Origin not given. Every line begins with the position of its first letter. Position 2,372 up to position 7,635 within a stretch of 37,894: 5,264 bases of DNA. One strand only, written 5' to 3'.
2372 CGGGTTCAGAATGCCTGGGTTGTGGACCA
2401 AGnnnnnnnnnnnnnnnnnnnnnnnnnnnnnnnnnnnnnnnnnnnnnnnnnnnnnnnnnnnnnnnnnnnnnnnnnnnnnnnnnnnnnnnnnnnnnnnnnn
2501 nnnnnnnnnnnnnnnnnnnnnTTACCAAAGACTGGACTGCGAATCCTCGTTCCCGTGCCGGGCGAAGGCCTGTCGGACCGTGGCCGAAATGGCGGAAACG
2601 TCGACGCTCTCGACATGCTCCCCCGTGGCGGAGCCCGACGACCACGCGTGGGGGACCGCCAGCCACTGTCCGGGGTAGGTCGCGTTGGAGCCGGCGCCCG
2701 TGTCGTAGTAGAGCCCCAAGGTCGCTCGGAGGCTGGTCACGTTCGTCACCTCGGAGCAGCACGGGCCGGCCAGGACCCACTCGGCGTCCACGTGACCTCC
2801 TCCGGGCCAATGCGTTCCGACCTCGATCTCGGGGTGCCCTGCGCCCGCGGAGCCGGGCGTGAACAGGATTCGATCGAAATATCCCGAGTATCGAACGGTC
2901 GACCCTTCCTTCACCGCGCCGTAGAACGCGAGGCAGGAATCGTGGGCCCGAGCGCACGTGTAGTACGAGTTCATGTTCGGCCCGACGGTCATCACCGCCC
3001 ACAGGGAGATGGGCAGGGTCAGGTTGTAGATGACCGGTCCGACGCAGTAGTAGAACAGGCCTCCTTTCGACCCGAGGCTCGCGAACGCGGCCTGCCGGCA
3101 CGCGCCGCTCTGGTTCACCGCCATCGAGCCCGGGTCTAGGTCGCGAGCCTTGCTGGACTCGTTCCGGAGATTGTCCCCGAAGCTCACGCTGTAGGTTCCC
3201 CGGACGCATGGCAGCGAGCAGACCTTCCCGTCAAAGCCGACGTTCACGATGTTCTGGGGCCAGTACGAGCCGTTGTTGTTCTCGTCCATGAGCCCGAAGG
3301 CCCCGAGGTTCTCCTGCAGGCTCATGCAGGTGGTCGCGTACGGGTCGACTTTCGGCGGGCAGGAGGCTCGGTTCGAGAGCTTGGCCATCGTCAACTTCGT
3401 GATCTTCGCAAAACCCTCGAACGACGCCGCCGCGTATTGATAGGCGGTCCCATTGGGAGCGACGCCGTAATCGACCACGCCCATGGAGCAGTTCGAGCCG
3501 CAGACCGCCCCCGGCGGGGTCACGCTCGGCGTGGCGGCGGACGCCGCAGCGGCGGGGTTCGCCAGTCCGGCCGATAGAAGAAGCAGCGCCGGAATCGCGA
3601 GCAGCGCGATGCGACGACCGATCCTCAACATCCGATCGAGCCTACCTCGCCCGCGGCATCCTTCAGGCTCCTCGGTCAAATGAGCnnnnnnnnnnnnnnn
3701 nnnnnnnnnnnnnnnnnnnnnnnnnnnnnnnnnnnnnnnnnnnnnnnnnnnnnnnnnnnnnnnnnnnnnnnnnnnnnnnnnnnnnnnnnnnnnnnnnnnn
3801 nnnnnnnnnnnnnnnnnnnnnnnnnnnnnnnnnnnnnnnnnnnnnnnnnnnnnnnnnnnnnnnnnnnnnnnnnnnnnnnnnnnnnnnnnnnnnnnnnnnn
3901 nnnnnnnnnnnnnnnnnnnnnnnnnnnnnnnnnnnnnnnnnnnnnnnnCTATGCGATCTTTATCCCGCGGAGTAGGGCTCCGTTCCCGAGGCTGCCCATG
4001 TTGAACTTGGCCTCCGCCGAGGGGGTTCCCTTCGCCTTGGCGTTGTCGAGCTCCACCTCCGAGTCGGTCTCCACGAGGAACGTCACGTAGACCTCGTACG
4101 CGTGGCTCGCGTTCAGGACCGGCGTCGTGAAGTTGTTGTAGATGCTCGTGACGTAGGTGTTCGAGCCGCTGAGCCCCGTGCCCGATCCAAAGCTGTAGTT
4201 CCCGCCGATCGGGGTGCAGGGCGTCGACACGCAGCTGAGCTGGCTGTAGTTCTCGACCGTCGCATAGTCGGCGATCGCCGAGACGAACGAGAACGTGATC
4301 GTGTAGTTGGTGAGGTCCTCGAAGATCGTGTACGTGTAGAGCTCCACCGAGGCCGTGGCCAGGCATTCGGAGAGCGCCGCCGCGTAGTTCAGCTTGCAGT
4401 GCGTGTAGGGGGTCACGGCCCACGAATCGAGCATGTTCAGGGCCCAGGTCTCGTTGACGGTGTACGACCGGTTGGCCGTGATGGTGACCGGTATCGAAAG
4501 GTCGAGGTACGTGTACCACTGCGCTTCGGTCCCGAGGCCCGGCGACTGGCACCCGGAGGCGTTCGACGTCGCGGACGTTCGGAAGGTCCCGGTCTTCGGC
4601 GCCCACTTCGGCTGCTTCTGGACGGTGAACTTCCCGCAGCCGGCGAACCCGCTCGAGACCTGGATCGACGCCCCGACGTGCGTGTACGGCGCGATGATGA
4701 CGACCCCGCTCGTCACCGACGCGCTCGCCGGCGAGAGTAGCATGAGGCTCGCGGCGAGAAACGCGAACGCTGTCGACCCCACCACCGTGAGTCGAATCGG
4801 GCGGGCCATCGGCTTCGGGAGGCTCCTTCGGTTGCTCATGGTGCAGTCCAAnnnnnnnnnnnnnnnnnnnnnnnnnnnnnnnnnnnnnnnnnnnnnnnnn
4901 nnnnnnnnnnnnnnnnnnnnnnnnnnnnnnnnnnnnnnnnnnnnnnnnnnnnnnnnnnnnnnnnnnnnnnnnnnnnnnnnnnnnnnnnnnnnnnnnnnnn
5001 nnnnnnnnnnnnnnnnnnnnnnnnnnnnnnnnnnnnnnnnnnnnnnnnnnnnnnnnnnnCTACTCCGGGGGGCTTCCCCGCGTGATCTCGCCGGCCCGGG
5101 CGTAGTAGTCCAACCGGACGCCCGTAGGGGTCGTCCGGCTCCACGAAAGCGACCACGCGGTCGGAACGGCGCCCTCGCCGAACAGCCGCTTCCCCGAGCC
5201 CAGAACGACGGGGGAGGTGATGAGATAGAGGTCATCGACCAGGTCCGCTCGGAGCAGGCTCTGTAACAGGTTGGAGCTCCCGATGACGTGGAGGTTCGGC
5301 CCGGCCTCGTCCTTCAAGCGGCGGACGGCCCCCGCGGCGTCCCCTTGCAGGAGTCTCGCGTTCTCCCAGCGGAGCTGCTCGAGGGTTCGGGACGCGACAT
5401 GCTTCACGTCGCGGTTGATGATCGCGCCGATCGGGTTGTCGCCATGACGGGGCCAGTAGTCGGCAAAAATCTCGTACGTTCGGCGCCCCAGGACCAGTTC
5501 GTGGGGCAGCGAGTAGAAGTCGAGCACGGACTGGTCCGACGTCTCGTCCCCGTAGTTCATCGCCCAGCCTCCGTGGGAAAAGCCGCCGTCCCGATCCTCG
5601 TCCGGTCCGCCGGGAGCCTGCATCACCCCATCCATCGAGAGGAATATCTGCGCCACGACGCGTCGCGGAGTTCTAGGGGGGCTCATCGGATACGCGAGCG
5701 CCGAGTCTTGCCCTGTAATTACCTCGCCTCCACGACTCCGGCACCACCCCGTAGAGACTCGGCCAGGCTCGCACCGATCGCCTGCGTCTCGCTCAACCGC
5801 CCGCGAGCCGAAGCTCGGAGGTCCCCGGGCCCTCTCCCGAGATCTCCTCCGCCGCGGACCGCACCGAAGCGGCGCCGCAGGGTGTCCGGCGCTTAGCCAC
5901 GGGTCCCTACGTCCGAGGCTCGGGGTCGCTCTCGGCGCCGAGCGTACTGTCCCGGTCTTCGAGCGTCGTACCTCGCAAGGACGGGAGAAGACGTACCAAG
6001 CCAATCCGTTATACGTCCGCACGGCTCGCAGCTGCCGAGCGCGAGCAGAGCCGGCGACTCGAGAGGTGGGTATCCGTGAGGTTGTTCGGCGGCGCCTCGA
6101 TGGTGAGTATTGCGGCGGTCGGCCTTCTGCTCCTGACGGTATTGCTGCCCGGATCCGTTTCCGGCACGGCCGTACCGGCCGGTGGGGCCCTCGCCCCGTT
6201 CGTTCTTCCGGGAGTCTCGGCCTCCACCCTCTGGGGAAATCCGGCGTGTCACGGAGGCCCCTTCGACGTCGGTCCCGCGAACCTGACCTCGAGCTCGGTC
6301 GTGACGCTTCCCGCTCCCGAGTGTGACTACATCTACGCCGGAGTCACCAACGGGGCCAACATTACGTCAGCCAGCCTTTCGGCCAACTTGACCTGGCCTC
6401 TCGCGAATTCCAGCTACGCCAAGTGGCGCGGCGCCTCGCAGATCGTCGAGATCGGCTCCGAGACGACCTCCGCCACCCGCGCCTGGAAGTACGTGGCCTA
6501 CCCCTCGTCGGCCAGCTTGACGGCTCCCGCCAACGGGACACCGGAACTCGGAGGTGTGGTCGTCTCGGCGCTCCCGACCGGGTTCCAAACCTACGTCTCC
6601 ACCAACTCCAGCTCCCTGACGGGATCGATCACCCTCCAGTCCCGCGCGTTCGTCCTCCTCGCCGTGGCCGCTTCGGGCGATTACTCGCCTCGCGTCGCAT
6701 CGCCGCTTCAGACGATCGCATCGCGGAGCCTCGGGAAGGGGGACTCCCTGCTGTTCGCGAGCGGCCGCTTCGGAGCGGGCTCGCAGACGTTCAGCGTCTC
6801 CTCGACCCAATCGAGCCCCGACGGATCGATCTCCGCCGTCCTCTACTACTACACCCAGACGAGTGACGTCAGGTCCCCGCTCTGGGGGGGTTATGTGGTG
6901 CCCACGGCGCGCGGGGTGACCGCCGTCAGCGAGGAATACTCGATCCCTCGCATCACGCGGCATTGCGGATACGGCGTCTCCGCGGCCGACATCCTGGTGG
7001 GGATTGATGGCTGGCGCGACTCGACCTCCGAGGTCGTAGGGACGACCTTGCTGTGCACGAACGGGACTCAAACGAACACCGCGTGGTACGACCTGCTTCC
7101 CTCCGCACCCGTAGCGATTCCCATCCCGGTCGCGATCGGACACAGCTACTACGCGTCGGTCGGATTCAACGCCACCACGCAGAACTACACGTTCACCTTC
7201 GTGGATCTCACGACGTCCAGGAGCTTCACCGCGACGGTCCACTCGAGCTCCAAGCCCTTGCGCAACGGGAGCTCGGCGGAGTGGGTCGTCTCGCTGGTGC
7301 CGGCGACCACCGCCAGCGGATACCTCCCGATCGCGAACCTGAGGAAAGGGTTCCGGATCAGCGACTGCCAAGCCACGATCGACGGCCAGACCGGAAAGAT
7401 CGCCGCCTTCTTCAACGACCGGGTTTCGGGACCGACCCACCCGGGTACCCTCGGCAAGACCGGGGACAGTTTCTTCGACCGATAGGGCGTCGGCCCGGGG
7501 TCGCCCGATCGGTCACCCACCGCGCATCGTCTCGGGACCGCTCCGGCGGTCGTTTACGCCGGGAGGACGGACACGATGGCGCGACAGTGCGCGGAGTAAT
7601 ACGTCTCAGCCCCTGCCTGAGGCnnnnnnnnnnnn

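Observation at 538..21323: Six paralogous secreted, Cys-patterned, sequon-rich proteins of unknown function within 21 kb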

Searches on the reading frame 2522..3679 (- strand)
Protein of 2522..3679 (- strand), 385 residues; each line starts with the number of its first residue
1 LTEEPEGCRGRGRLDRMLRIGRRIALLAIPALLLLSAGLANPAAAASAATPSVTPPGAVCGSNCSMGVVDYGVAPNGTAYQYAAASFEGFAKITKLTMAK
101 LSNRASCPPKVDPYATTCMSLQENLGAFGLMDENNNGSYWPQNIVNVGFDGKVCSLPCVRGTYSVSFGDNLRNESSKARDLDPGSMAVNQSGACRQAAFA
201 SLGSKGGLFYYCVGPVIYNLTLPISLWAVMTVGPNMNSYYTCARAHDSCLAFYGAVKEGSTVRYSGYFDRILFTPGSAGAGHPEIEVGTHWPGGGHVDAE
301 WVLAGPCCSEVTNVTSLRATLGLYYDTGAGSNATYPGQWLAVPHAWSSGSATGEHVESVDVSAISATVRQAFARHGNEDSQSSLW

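Call 11: search_protein_families(library=pfam, proteins=[window:2522-3679:-], max_evalue=0.01)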
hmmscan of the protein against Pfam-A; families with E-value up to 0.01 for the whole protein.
window:2522-3679:- (385 aa): 1 family
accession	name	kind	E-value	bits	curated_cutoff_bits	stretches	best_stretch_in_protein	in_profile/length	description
PF05317.16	Thermopsin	-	1.3e-24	87.5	25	1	61-358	11-255/256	Thermopsin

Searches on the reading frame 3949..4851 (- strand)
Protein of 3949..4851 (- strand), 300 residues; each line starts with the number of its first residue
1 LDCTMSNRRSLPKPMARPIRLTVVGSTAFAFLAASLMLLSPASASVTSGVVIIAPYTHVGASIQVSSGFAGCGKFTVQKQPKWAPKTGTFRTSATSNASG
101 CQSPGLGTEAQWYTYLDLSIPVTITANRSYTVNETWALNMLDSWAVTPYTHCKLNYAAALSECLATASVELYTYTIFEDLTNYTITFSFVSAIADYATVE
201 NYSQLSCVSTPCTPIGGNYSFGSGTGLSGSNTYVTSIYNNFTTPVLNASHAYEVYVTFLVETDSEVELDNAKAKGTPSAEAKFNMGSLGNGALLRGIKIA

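Call 10: search_protein_families(library=pfam, proteins=[window:3949-4851:-], max_evalue=1)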
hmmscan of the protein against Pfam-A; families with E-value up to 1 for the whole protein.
window:3949-4851:- (300 aa): 1 family
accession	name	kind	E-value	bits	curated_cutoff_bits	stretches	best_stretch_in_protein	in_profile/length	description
PF20146.4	NRF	-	0.028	15.3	27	1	129-170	11-54/121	Nose resistant-to-fluoxetine protein, N-terminal domain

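Call 69: search_protein_families(library=ncbifam, proteins=[window:3949-4851:-], max_evalue=1)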
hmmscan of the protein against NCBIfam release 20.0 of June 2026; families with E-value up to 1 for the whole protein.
window:3949-4851:- (300 aa): 0 families

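Call 77: find_related_loci(query=A11, collection=genome_contigs, flank=10000)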
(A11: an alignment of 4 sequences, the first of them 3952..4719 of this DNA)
Query A11 (256 aa) in genome_contigs; peptide patterns used: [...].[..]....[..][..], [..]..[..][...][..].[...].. (x = any residue, [..] = any of these).
14 stretches matched a pattern, but none encodes a relative of the query by tblastn (E <= 1e-3).

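Call 78: find_related_loci(query=A11, collection=metagenome_contigs, flank=10000)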
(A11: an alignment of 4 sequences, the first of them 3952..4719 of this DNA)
Query A11 (256 aa) in metagenome_contigs; peptide patterns used: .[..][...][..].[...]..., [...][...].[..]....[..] (x = any residue, [..] = any of these).
157 stretches matched a pattern; 3 encode a relative of the query (tblastn E <= 1e-3); 3 distinct loci.
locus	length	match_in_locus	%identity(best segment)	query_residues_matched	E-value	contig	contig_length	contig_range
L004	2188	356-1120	37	2-256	6e-45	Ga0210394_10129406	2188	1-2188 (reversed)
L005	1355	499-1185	26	27-255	1e-19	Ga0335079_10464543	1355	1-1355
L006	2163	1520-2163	30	37-239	3e-18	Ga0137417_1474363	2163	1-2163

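Call 109: search_dna_similar(query=window:3952-4719:-, collection=plasmids, mode=protein, max_evalue=0.001, max_rows=10)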
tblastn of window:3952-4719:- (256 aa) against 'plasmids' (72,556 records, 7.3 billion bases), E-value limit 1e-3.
No match.

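Call 110: search_dna_similar(query=window:3952-4719:-, collection=phages, mode=protein, max_evalue=0.001, max_rows=10)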
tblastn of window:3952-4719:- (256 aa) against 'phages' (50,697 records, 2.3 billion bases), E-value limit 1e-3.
No match.

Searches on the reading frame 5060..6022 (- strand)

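Call 11: search_protein_families(library=pfam, proteins=[window:5060-6022:-], max_evalue=0.01)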
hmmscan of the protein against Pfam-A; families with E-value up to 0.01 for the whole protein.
window:5060-6022:- (320 aa): 1 family
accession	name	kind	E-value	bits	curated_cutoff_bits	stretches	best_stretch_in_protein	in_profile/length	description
PF01872.23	RibD_C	-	7.8e-16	58.9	24.1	1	122-302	3-195/197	RibD C-terminal domain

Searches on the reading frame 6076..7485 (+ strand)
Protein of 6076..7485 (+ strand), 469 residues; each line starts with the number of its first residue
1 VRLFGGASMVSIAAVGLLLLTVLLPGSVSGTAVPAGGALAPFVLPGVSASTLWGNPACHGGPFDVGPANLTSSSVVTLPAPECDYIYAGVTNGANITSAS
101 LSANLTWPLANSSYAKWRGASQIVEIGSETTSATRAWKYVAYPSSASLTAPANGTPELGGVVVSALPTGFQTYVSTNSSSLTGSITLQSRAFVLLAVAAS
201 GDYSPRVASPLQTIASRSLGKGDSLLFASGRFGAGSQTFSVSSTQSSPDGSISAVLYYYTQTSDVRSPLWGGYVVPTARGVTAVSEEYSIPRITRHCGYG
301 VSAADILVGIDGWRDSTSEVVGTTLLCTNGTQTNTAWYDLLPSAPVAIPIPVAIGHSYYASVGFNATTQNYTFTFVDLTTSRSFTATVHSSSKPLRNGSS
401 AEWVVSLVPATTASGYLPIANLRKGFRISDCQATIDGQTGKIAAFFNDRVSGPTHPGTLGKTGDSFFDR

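Call 11: search_protein_families(library=pfam, proteins=[window:6076-7485:+], max_evalue=0.01)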
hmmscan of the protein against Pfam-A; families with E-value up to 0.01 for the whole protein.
window:6076-7485:+ (469 aa): 1 family
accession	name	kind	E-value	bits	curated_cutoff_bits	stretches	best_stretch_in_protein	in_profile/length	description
PF01828.24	Peptidase_A4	-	1.4e-18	67.6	22.3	1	270-439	3-173/206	Peptidase A4 family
